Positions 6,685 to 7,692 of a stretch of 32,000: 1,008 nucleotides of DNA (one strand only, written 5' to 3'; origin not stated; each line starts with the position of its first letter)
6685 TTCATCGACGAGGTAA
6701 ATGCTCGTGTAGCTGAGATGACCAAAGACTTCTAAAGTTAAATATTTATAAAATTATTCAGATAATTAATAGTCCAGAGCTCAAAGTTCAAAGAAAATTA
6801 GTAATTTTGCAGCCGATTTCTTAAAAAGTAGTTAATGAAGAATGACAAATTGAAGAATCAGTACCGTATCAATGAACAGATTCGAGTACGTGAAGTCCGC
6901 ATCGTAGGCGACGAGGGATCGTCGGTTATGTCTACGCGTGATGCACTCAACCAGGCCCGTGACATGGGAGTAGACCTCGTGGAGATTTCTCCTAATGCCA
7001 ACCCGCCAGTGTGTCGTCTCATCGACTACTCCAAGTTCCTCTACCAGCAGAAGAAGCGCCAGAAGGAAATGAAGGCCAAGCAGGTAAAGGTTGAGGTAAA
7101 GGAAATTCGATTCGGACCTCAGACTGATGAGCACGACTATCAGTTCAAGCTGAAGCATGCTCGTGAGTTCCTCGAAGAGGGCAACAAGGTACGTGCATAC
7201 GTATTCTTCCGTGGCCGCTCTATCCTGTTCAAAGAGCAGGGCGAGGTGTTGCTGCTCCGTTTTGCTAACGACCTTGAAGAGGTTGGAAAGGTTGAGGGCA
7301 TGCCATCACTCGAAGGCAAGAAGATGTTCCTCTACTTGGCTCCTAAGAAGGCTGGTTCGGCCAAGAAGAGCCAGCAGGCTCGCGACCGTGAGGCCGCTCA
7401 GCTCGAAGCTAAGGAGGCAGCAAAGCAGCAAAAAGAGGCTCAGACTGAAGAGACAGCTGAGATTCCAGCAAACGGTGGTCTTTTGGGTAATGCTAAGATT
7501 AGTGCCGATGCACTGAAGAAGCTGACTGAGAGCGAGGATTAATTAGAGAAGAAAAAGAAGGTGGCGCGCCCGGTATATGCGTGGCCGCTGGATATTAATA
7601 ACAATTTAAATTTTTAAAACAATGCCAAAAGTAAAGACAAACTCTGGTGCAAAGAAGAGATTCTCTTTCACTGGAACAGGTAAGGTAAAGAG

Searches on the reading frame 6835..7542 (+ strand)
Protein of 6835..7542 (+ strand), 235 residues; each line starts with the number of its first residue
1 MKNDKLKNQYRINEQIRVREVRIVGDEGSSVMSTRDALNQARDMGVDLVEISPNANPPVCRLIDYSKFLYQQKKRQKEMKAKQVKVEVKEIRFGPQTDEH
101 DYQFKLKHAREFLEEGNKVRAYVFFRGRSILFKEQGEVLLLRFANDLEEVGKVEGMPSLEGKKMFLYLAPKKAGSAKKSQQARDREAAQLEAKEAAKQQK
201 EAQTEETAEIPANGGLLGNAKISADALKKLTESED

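Call 80: search_protein_families(library=pfam, proteins=[window:6835-7542:+], max_evalue=0.00001)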
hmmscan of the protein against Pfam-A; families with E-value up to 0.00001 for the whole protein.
window:6835-7542:+ (235 aa): 2 families
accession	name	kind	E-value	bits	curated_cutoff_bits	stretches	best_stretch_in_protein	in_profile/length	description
PF00707.27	IF3_C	-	1.1e-33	115.5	34.8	1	86-171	1-86/86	Translation initiation factor IF-3, C-terminal domain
PF05198.21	IF3_N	-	1.8e-30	105.3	26.9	1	12-79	1-70/70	Translation initiation factor IF-3, N-terminal domain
